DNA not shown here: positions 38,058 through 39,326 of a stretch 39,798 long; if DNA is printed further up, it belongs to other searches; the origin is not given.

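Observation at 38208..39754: Cytidylate-kinase-like protein fused to a DUF559/Vsr-like nuclease-fold domain, co-oriented with a second HPRT paralog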

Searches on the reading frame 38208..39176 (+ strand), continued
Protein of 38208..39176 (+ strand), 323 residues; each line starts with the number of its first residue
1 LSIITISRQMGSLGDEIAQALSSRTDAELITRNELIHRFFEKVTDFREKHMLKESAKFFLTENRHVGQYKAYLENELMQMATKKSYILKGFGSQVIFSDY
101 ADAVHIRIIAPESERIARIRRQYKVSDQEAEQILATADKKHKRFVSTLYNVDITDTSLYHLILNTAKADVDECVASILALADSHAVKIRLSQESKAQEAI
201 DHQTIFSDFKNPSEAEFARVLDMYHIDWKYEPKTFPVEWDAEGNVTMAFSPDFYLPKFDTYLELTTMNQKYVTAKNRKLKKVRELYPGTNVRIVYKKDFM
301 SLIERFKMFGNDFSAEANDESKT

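Call 43: get_annotated_region(hit=H1, flank=4000)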
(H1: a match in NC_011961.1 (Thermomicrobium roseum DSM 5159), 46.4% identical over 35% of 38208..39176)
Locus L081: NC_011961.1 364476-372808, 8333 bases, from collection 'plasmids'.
description: Thermomicrobium roseum DSM 5159 plasmid unnamed, complete sequence
organism: Thermomicrobium roseum DSM 5159 (NCBI taxid 309801)
taxonomy: Bacteria; Thermomicrobiota; Thermomicrobia; Thermomicrobiales; Thermomicrobiaceae; Thermomicrobium; Thermomicrobium roseum; Thermomicrobium roseum DSM 5159
host: -; source: -; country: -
typing (MOB-suite, as given by PLSDB): non-mobilizable
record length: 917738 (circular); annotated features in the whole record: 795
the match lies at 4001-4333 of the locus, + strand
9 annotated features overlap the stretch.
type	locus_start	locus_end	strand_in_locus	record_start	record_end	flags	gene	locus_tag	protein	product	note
CDS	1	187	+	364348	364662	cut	-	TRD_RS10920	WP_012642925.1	ferredoxin family protein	-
CDS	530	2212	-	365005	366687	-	merA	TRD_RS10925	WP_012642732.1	mercury(II) reductase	-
CDS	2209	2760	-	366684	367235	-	-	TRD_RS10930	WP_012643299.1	hypothetical protein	-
CDS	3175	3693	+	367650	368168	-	-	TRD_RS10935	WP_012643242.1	(2Fe-2S) ferredoxin domain-containing protein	-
CDS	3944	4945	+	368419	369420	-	hpt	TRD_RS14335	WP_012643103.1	hypoxanthine phosphoribosyltransferase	GO:0006166 - purine ribonucleoside salvage [Evidence IEA]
CDS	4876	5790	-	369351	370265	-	mutM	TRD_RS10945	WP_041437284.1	bifunctional DNA-formamidopyrimidine glycosylase/DNA-(apurinic or apyrimidinic site) lyase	GO:0006284 - base-excision repair [Evidence IEA]; GO:0006281 - DNA repair [Evidence IEA]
CDS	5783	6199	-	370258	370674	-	-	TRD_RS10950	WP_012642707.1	hypothetical protein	-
CDS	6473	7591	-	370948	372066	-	-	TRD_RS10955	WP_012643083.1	NDMA-dependent alcohol dehydrogenase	-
CDS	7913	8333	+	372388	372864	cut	-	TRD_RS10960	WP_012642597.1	hypothetical protein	-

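Call 76: get_annotated_region(hit=H2, flank=300)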
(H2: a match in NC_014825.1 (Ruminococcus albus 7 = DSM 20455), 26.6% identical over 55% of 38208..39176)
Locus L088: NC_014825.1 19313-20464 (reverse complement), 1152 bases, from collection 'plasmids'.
description: Ruminococcus albus 7 = DSM 20455 plasmid pRUMAL02, complete sequence
organism: Ruminococcus albus 7 = DSM 20455 (NCBI taxid 697329)
taxonomy: Bacteria; Bacillota; Clostridia; Eubacteriales; Oscillospiraceae; Ruminococcus; Ruminococcus albus; Ruminococcus albus 7 = DSM 20455
host: -; source: -; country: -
typing (MOB-suite, as given by PLSDB): conjugative; replicon rep_cluster_1045; relaxase MOBP; mating-pair formation MPF_T
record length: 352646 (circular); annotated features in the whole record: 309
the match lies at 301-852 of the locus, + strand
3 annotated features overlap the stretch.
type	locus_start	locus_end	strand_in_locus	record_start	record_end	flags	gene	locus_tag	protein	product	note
CDS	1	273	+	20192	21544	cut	-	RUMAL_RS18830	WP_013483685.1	SLC13 family permease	GO:0055085 - transmembrane transport [Evidence IEA]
CDS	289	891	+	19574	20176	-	-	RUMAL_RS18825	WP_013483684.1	cytidylate kinase-like family protein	-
CDS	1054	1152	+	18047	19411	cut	-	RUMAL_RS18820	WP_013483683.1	potassium transporter TrkG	GO:0006812 - monoatomic cation transport [Evidence IEA]; GO:0055085 - transmembrane transport [Evidence IEA]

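Call 77: search_solved_structures(query=A1, max_evalue=0.01, show_alignments=4)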
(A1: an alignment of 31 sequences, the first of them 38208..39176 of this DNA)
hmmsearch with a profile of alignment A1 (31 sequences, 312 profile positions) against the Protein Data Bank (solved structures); distinct sequences matched with E-value up to 0.01: 2.
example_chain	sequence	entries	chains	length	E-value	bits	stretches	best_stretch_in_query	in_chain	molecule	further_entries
3fdi_A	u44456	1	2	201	1.7e-09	40.6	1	3-182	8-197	uncharacterized protein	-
3hdt_A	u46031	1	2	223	2.6e-07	33.4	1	72-180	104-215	putative kinase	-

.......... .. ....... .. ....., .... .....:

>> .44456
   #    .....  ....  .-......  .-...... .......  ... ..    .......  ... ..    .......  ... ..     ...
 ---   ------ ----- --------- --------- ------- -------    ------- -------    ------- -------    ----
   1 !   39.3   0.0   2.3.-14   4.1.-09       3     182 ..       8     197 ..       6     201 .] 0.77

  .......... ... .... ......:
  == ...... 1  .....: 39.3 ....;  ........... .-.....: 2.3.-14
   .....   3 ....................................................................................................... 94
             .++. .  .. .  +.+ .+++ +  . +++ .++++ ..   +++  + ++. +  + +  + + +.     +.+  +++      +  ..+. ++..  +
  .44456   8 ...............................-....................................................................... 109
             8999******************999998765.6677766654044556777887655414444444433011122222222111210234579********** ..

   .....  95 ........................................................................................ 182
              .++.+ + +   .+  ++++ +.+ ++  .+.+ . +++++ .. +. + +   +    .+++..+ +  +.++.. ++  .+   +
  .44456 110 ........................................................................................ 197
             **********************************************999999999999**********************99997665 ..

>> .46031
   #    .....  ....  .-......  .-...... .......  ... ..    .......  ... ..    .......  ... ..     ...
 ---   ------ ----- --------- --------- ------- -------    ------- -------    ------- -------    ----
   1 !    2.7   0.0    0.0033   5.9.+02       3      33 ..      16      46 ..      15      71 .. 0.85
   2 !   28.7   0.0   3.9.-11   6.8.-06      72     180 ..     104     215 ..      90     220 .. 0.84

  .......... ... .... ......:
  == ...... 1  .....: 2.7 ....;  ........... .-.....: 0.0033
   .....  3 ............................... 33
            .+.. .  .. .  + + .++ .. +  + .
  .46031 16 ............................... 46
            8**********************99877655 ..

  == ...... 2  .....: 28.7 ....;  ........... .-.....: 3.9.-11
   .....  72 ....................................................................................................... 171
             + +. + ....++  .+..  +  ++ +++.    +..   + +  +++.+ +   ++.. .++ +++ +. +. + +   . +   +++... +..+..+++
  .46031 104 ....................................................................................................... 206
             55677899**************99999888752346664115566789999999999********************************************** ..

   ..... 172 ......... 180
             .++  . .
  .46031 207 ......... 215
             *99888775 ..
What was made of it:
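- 38208..38762 (+): CK-like domain (residues 1-185): Cytidylate_kin2 / PF13189 P-loop-kinase fold with a Lys-less loop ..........; proposed nucleotide-sensing domain. The loop aligns to GSGGH/GSGGR in 3fdi and 3hdt, with no GK[ST] (call 77).
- On Cytidylate_kin2 (PF13189): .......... aligns to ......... and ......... (call 77).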

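Call 92: search_solved_structures(query=A1, max_evalue=10, show_alignments=5)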
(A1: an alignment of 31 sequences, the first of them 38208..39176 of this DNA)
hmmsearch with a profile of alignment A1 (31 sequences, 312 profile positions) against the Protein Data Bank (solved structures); distinct sequences matched with E-value up to 10: 4.
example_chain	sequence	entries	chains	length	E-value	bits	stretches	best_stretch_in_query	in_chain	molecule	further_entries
3fdi_A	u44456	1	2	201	1.7e-09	40.6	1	3-182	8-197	uncharacterized protein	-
3hdt_A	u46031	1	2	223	2.6e-07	33.4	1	72-180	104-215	putative kinase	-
4rjv_A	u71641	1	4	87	1.6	11.1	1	87-118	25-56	OR461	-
1x4p_A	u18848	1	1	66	1.8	10.9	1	32-77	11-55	Putative splicing factor, arginine/serine-rich 14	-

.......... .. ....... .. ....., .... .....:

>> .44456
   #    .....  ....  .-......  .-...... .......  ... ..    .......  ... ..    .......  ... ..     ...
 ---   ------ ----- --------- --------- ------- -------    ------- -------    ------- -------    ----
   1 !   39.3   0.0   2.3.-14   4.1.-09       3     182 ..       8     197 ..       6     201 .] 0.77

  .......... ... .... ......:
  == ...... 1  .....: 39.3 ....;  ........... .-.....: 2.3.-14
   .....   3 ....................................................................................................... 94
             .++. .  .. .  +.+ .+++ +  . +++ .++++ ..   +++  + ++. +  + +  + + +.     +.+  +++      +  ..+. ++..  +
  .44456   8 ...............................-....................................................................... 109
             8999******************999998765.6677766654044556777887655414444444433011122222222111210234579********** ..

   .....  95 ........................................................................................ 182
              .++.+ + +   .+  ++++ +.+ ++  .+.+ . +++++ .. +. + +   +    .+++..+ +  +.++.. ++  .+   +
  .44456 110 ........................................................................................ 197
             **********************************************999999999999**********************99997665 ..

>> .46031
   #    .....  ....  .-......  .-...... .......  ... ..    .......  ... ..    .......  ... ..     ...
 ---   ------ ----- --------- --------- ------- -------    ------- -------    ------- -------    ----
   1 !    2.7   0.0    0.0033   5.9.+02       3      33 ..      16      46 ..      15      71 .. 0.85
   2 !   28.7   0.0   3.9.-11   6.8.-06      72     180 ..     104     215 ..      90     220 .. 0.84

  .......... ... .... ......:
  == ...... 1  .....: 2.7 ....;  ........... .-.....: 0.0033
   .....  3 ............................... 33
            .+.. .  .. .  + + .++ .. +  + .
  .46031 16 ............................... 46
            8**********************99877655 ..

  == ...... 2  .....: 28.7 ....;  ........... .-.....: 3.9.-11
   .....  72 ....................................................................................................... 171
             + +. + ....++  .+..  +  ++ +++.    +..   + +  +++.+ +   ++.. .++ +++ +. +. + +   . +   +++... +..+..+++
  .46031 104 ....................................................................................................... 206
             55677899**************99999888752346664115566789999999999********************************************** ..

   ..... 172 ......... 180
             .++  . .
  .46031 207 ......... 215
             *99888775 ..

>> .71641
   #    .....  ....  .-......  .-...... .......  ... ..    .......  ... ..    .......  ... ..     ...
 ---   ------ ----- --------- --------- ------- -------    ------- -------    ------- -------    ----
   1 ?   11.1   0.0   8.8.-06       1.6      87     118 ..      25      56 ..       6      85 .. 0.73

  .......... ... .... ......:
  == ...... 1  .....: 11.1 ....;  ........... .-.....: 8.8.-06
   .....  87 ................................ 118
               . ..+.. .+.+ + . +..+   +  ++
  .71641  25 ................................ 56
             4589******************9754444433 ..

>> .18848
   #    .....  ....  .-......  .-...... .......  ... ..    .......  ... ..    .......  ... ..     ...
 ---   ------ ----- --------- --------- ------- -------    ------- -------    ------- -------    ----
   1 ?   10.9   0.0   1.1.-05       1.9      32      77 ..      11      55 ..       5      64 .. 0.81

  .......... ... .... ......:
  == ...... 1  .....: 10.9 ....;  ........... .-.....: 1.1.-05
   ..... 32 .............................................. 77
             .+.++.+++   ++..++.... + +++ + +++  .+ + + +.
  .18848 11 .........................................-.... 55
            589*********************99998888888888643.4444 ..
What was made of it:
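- On Bona fide (d)CMP kinase: No CMP kinase is found by profile search of the PDB (call 92).
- Tried and rejected: Mapping CMP-kinase nucleotide-binding arginines onto the CK-like domain: no CMP kinase is retrievable by profile (call 92), so I make no residue-level claim.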
